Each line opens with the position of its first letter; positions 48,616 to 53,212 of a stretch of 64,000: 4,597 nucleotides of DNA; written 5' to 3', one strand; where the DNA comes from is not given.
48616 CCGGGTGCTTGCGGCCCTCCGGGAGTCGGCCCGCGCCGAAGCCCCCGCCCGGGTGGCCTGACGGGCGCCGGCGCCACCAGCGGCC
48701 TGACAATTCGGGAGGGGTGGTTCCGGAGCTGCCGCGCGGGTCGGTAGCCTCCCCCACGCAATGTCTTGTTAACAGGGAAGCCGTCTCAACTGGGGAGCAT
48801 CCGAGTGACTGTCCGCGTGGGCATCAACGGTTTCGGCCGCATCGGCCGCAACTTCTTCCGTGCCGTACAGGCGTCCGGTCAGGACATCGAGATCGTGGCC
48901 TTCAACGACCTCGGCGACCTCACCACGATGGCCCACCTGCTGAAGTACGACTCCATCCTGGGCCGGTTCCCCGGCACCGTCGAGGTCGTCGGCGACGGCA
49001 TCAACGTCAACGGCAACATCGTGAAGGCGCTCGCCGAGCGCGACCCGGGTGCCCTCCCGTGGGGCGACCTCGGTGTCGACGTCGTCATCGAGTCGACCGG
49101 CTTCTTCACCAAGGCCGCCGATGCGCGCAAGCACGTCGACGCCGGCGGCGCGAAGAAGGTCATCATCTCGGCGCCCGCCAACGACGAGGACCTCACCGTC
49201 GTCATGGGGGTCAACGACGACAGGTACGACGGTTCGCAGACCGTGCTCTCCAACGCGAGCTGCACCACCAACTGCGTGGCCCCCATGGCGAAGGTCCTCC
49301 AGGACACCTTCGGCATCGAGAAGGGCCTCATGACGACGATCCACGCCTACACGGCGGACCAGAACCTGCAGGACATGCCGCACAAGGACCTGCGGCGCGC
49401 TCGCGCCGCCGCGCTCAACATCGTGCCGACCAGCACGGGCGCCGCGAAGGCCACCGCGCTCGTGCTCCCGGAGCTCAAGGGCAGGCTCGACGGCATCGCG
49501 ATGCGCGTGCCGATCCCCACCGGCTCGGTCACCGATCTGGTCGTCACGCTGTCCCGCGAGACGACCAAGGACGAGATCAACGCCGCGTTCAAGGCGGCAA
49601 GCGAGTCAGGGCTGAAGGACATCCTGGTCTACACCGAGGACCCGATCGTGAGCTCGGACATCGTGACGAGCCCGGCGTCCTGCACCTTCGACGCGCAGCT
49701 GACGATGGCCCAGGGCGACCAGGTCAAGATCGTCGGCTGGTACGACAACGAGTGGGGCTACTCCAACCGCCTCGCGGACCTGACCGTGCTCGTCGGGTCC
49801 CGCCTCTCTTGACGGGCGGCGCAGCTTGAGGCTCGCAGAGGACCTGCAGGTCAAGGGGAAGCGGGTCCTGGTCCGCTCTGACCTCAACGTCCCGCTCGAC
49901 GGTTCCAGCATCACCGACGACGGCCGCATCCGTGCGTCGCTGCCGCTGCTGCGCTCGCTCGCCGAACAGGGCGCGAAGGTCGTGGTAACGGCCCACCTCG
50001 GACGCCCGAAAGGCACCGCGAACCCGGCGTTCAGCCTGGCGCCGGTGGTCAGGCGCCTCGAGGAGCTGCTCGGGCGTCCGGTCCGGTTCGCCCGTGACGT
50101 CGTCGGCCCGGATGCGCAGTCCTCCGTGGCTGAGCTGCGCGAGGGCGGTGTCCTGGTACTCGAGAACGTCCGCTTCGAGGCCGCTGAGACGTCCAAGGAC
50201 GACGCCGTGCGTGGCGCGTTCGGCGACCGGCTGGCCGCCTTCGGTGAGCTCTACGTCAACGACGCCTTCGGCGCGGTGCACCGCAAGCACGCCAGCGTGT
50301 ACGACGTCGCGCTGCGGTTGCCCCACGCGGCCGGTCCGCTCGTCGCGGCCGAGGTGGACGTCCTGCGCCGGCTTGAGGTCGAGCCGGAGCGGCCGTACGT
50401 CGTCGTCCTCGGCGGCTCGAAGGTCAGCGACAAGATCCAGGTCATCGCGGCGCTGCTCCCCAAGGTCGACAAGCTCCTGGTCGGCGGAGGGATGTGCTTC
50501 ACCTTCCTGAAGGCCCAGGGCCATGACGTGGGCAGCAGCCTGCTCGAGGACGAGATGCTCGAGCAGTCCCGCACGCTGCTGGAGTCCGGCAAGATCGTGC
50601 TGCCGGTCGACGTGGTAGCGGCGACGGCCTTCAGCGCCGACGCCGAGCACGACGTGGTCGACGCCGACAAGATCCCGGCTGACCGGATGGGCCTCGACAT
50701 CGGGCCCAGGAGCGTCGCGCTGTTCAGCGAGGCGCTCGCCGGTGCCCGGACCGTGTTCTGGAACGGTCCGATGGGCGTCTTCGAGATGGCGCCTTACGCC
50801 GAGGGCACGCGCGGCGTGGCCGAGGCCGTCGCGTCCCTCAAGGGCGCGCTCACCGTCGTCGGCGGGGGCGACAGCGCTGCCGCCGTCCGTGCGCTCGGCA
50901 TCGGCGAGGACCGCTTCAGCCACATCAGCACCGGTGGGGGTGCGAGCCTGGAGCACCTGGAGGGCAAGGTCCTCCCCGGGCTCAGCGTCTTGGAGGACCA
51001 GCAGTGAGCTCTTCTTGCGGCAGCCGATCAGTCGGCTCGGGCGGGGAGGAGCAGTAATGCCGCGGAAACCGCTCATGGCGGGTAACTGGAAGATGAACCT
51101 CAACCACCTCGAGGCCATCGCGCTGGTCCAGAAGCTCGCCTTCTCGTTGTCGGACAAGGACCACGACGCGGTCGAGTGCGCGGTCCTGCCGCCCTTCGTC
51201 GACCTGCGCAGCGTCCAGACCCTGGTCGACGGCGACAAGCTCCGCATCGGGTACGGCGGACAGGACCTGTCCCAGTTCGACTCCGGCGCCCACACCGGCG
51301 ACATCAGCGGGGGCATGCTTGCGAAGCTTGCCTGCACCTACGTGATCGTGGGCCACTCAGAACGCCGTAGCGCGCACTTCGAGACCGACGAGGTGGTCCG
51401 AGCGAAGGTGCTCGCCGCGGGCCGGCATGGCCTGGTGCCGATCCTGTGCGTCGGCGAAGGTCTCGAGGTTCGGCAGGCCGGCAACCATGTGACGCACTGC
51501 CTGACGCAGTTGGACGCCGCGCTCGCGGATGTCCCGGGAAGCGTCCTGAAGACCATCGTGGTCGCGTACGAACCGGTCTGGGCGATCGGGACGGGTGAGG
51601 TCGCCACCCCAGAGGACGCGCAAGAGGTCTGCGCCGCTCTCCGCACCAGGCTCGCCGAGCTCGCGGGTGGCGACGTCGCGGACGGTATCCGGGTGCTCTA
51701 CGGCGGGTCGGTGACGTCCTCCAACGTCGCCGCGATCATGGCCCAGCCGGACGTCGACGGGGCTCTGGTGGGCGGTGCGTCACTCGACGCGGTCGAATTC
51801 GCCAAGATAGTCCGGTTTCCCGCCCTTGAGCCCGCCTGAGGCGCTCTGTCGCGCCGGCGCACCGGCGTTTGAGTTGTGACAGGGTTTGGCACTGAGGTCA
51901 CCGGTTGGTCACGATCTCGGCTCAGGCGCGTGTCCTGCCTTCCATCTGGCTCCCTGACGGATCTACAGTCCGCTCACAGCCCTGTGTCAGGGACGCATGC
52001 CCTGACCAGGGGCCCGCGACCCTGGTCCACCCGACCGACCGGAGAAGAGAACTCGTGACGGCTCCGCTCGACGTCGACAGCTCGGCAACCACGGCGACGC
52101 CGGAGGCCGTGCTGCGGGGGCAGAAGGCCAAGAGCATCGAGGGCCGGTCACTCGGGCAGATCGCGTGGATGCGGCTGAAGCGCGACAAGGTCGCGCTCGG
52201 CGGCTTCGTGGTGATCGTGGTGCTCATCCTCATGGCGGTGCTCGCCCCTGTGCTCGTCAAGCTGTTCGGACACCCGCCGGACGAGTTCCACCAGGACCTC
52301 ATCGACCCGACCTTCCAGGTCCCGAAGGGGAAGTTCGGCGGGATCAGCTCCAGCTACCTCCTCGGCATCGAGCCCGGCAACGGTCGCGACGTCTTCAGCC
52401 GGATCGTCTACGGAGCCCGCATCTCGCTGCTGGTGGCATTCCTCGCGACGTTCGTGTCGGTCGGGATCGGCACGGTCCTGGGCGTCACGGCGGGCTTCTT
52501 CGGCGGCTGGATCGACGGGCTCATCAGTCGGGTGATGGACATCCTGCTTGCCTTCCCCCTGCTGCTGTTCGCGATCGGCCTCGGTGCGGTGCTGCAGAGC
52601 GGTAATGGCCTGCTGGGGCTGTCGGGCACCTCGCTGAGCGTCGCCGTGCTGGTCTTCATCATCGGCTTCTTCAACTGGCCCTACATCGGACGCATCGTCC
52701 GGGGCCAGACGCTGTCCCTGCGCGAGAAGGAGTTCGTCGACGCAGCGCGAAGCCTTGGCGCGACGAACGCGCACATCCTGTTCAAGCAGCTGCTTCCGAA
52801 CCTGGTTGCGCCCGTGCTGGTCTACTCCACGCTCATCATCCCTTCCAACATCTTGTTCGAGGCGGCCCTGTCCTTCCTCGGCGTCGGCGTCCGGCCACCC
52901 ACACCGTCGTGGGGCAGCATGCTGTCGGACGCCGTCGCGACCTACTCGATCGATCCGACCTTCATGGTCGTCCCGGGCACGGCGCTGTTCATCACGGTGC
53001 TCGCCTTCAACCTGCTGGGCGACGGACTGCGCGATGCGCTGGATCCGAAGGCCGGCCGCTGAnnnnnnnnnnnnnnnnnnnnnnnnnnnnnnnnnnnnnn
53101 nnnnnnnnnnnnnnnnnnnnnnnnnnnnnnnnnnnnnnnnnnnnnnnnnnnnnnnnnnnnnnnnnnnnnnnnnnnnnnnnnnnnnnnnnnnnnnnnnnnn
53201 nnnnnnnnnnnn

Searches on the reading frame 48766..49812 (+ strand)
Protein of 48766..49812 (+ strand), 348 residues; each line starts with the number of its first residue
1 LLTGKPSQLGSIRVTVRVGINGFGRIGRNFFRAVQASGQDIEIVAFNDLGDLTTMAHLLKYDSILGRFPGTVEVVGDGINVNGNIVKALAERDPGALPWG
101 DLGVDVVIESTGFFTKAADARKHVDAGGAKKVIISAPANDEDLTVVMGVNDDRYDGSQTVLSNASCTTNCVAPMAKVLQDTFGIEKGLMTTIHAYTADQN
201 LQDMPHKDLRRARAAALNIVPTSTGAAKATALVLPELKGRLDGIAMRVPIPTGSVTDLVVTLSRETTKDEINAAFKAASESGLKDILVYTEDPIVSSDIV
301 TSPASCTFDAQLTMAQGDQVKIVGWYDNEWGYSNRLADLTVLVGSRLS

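Call 77: search_protein_families(library=pfam, proteins=[window:48766-49812:+], max_evalue=0.001)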
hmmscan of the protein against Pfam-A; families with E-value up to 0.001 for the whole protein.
window:48766-49812:+ (348 aa): 2 families
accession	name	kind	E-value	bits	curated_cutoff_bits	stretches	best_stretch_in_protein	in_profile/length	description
PF02800.25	Gp_dh_C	-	4.2e-66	221.8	24.4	1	171-326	1-158/158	Glyceraldehyde 3-phosphate dehydrogenase, C-terminal domain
PF00044.30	Gp_dh_N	-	1.8e-36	124.9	31.7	1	16-116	1-100/101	Glyceraldehyde 3-phosphate dehydrogenase, NAD binding domain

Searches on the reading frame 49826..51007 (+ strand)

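Call 77: search_protein_families(library=pfam, proteins=[window:49826-51007:+], max_evalue=0.001)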
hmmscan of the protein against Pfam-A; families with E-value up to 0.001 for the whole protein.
window:49826-51007:+ (393 aa): 1 family
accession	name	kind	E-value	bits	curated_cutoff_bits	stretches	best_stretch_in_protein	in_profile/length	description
PF00162.24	PGK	-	1.9e-147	491.7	27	1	5-381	2-379/379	Phosphoglycerate kinase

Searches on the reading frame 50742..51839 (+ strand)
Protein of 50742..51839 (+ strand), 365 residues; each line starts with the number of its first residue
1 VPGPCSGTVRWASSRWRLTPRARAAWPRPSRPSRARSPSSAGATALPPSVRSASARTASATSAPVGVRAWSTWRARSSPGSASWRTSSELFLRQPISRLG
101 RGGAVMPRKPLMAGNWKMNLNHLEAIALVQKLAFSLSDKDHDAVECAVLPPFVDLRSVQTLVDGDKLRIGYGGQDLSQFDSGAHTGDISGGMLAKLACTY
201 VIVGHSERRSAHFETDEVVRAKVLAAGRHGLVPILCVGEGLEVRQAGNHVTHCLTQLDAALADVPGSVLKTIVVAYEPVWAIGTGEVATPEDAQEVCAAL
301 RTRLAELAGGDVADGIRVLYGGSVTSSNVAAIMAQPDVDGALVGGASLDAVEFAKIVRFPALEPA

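Call 77: search_protein_families(library=pfam, proteins=[window:50742-51839:+], max_evalue=0.001)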
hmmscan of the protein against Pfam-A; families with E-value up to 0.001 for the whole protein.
window:50742-51839:+ (365 aa): 1 family
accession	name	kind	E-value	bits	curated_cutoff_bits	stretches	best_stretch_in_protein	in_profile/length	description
PF00121.24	TIM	-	1.1e-86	290.8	20.1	1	110-358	1-243/245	Triosephosphate isomerase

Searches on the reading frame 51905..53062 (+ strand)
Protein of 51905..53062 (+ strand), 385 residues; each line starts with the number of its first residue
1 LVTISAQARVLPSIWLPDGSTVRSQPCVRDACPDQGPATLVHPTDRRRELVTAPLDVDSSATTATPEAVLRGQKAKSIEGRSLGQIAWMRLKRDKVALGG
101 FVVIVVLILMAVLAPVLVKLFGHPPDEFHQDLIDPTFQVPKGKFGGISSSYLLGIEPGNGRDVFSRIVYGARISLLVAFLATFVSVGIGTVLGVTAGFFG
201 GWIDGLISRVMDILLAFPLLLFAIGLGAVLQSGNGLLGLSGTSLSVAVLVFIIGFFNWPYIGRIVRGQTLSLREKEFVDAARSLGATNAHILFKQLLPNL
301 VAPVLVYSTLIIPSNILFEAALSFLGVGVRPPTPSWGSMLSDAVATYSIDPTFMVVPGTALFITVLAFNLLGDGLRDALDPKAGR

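Call 77: search_protein_families(library=pfam, proteins=[window:51905-53062:+], max_evalue=0.001)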
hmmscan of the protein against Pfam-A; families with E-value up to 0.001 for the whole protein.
window:51905-53062:+ (385 aa): 2 families
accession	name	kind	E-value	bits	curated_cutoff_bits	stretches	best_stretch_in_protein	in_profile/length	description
PF00528.27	BPD_transp_1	-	6.9e-29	101.3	26.4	1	189-383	1-182/184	Binding-protein-dependent transport system inner membrane component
PF12911.12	OppC_N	-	1.6e-11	44.4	23.9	1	82-126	1-42/53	N-terminal TM domain of oligopeptide transport permease C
